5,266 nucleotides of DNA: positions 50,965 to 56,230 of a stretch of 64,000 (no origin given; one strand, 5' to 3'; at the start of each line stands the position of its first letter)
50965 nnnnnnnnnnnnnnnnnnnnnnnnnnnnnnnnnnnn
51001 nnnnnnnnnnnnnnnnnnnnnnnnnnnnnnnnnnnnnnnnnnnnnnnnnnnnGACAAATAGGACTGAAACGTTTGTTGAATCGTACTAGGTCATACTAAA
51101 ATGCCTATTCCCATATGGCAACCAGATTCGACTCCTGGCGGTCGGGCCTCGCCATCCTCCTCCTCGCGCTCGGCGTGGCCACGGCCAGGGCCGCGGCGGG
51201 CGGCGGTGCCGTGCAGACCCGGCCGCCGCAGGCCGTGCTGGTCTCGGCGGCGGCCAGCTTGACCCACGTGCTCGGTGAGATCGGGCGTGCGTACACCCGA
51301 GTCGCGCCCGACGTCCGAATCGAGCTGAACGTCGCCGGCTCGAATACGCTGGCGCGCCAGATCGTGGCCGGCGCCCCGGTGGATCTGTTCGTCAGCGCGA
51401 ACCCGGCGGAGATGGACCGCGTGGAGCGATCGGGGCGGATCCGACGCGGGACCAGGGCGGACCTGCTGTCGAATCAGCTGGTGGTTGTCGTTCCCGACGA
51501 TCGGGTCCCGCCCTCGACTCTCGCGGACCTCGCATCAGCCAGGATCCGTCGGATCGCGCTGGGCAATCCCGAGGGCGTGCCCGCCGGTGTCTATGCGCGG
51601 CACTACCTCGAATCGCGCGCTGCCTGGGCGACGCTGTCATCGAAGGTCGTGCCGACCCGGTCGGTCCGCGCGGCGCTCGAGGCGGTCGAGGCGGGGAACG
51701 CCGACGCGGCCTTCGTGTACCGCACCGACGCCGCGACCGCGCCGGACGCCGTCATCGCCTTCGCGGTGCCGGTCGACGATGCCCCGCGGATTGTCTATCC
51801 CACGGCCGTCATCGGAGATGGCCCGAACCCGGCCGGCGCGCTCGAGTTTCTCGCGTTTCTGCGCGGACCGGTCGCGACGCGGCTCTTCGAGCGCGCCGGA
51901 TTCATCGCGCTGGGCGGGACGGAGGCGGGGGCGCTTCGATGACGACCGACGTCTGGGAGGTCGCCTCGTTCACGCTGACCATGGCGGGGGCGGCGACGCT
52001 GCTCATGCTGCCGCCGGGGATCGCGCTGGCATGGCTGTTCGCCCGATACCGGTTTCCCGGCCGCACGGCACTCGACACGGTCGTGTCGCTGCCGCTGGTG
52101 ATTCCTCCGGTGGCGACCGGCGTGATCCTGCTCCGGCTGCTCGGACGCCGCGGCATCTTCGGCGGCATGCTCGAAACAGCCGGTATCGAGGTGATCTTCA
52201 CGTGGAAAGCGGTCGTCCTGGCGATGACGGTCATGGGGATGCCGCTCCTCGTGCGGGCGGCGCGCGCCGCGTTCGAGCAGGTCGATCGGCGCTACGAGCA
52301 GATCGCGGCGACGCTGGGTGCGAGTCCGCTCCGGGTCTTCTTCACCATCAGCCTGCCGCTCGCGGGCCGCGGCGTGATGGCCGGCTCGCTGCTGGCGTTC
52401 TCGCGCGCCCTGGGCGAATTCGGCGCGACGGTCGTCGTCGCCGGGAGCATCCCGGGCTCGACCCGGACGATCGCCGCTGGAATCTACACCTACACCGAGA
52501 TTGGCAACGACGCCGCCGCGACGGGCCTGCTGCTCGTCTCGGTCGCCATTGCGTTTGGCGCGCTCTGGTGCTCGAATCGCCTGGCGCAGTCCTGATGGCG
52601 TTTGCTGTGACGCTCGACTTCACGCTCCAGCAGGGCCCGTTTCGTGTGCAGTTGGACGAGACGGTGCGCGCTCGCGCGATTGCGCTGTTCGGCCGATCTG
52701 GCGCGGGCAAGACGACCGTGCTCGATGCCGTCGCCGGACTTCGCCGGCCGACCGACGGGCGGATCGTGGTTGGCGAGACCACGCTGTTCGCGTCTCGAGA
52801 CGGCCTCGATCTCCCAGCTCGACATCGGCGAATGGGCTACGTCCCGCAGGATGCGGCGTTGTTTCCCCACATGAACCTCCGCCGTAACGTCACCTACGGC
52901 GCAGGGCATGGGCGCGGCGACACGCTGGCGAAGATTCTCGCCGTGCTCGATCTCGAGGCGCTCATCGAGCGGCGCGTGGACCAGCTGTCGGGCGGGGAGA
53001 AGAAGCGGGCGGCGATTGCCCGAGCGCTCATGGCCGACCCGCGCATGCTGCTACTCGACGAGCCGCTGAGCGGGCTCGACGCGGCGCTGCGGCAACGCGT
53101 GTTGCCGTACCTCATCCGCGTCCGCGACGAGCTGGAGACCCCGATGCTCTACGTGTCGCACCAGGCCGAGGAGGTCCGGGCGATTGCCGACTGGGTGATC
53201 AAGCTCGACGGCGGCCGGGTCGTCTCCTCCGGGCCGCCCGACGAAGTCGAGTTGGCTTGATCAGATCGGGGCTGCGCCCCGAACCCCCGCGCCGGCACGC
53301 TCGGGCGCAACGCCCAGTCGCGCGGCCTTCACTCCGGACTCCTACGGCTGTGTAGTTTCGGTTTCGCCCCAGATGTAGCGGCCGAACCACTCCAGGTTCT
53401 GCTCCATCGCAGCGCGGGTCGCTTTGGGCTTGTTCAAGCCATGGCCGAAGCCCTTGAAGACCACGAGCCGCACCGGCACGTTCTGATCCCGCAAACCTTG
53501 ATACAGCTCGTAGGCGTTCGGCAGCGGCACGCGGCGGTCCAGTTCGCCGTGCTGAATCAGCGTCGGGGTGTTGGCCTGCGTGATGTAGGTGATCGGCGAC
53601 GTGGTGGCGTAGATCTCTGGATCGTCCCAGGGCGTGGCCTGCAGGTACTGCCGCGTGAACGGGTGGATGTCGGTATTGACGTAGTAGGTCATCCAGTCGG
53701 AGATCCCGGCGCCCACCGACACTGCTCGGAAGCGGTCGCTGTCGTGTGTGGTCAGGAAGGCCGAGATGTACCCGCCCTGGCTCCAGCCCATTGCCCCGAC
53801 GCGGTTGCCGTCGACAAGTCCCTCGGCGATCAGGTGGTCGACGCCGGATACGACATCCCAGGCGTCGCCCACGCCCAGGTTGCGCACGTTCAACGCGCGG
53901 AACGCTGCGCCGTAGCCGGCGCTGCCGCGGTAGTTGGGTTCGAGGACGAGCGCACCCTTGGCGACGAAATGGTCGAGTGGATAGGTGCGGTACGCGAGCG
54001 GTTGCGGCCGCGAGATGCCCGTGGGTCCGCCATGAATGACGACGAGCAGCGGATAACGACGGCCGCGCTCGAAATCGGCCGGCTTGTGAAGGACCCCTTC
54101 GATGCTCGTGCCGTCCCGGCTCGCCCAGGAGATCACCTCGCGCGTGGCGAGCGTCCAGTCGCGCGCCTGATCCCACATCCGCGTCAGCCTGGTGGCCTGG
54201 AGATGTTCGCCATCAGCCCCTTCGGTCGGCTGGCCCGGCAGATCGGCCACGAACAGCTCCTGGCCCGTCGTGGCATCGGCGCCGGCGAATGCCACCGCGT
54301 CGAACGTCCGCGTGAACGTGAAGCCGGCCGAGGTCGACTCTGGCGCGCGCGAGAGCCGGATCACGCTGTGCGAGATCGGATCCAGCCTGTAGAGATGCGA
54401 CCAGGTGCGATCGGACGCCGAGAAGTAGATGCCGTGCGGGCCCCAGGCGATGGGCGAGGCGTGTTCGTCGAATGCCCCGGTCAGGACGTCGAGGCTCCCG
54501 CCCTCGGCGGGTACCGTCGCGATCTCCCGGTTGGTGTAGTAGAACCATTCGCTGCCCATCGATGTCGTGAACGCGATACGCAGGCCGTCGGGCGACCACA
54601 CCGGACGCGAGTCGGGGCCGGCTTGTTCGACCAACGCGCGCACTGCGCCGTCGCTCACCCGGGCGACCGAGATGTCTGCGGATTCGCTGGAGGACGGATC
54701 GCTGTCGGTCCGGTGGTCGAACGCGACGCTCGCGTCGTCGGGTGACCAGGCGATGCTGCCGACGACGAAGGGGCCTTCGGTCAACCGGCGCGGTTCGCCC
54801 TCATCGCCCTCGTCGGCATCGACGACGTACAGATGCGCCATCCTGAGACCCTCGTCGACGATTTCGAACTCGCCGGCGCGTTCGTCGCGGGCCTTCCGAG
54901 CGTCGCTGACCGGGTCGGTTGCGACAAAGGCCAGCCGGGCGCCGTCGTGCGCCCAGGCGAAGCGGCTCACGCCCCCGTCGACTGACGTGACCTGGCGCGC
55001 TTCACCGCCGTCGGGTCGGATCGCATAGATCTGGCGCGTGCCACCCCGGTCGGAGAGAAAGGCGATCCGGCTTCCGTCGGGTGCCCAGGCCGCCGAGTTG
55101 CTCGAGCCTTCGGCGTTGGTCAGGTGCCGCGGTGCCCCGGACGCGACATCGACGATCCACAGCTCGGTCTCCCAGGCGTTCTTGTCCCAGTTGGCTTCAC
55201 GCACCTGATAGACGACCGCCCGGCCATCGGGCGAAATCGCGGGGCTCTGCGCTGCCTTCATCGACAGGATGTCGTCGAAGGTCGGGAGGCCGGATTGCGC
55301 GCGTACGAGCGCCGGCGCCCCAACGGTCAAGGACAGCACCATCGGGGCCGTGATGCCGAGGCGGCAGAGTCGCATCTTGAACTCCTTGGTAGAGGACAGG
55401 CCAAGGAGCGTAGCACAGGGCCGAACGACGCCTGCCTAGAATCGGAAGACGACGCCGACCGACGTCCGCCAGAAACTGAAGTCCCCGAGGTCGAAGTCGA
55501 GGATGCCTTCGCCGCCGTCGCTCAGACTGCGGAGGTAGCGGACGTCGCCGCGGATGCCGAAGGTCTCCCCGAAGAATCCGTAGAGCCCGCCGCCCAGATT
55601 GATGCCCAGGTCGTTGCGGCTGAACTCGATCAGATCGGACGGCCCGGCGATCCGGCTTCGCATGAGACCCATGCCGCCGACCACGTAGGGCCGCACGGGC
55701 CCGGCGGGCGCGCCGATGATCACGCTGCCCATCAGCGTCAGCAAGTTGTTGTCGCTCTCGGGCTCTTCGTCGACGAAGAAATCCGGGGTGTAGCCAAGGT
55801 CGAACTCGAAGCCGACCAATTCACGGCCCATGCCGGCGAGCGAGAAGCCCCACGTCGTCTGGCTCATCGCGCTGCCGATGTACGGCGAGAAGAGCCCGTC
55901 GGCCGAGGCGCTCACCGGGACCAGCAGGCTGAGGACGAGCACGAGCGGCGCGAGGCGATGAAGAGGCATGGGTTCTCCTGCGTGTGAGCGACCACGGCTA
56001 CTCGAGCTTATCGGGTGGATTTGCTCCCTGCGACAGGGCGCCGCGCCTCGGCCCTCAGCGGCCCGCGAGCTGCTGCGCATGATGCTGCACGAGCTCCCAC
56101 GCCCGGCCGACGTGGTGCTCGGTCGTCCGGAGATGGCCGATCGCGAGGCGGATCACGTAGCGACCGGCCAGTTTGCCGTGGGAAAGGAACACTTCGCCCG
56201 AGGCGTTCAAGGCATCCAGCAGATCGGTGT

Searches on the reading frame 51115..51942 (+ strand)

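Call 61: search_protein_families(library=pfam, proteins=[window:51115-51942:+], max_evalue=0.00001)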
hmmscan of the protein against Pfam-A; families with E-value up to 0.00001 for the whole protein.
window:51115-51942:+ (275 aa): 3 families
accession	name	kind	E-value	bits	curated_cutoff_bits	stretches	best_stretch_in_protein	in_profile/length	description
PF13531.11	SBP_bac_11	-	2.6e-50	171.8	25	1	42-263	2-226/227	Bacterial extracellular solute-binding protein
PF01547.30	SBP_bac_1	-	1.4e-16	61.8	26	1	58-253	15-304/307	Bacterial extracellular solute-binding protein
PF12974.12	Phosphonate-bd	-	7.9e-06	25.9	27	0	120-209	85-170/242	ABC transporter, phosphonate, periplasmic substrate-binding protein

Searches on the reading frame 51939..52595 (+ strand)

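Call 61: search_protein_families(library=pfam, proteins=[window:51939-52595:+], max_evalue=0.00001)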
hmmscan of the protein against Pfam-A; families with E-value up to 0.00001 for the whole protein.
window:51939-52595:+ (218 aa): 1 family
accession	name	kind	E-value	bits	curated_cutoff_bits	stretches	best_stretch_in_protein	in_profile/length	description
PF00528.27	BPD_transp_1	-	1.4e-14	54.7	26.4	1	27-206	1-169/184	Binding-protein-dependent transport system inner membrane component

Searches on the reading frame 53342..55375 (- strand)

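Call 61: search_protein_families(library=pfam, proteins=[window:53342-55375:-], max_evalue=0.00001)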
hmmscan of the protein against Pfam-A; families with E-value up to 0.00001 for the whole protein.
window:53342-55375:- (677 aa): 8 families
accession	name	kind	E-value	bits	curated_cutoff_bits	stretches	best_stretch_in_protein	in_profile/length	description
PF00326.27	Peptidase_S9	-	3.1e-50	171.1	22.6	1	470-668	10-210/213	Prolyl oligopeptidase family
PF07676.18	PD40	-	1.6e-21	76.1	20.9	1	83-117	2-37/38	WD40-like Beta Propeller Repeat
PF20434.5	BD-FAE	-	2.2e-13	50.7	26.8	1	438-627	10-214/215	BD-FAE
PF00930.27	DPPIV_N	-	1.8e-10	40.6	22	0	48-134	1-82/354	Dipeptidyl peptidase IV (DPP IV) N-terminal region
PF01738.24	DLH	-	1.2e-07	32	21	1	513-662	86-211/217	Dienelactone hydrolase family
PF00561.26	Abhydrolase_1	-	1.2e-06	28.8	25.8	0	575-647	172-240/245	alpha/beta hydrolase fold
PF02129.25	Peptidase_S15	-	2.5e-06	27.8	23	0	421-571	1-143/262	X-Pro dipeptidyl-peptidase (S15 family)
PF07859.19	Abhydrolase_3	-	7.3e-06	26.3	25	0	502-646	49-207/210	alpha/beta hydrolase fold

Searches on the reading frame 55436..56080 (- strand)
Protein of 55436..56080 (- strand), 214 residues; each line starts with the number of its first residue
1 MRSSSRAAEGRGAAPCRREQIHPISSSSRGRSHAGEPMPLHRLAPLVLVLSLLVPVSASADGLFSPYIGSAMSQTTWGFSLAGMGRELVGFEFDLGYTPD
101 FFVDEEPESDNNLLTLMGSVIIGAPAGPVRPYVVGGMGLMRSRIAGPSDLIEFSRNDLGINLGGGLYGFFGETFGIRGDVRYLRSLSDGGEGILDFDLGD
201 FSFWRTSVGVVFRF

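Call 62: search_protein_families(library=pfam, proteins=[window:55436-56080:-], max_evalue=0.00001)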
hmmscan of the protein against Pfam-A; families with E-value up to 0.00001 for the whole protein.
window:55436-56080:- (214 aa): 1 family
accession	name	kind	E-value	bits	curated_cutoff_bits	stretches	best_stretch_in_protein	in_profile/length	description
PF13505.12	OMP_b-brl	-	6.6e-09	36.6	28.7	1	71-212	27-175/175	Outer membrane protein beta-barrel domain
